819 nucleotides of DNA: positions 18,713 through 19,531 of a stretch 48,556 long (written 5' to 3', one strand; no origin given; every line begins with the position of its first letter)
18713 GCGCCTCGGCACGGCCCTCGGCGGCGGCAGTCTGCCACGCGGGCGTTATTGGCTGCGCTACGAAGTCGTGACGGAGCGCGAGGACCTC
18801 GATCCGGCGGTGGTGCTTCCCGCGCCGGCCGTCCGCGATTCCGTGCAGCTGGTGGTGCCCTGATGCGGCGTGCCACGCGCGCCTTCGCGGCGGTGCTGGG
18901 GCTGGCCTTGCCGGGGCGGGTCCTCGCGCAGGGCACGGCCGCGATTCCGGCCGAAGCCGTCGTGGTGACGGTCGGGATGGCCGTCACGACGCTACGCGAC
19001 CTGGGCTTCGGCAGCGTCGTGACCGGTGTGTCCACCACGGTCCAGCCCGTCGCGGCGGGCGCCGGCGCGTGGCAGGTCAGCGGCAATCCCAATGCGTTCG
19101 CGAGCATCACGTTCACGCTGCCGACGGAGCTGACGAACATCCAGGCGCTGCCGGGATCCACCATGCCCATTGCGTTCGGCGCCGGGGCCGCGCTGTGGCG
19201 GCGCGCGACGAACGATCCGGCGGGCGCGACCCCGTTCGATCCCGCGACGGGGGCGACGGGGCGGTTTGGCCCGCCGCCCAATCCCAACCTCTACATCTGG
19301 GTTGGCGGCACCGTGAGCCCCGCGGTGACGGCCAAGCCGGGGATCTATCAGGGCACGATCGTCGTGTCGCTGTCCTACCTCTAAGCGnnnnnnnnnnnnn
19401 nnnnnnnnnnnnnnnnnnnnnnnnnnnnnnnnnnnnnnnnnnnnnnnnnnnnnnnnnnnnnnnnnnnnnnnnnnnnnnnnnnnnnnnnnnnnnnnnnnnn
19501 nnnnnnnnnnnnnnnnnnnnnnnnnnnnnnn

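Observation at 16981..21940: Chaperone-usher-like surface-fibre locus built from three DUF4402-type subunits, a PapD-like chaperone and a non-canonical usher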

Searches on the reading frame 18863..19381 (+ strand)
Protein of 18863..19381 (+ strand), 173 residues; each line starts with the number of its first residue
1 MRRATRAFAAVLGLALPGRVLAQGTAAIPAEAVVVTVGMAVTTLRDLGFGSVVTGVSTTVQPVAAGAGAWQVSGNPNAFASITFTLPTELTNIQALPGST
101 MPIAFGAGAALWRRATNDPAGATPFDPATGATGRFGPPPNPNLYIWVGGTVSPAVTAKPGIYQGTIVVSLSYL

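Call 3: search_protein_families(library=pfam, max_evalue=1, proteins=[window:18863-19381:+])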
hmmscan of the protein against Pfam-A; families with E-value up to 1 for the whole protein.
seq(173 aa): 1 family
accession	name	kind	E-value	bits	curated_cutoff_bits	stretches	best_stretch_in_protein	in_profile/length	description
PF14352.11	DUF4402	-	0.00017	22.6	25.2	1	24-172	12-129/129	Domain of unknown function (DUF4402)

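Call 4: search_protein_families(library=ncbifam, max_evalue=1, proteins=[window:18863-19381:+])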
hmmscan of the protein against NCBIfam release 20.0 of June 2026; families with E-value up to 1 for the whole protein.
seq(173 aa): 1 family
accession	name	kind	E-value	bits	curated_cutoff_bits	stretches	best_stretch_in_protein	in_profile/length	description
NF041659.1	Papain_Inhib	equivalog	0.031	14.2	150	1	9-78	9-77/130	cysteine/serine endopeptidase inhibitor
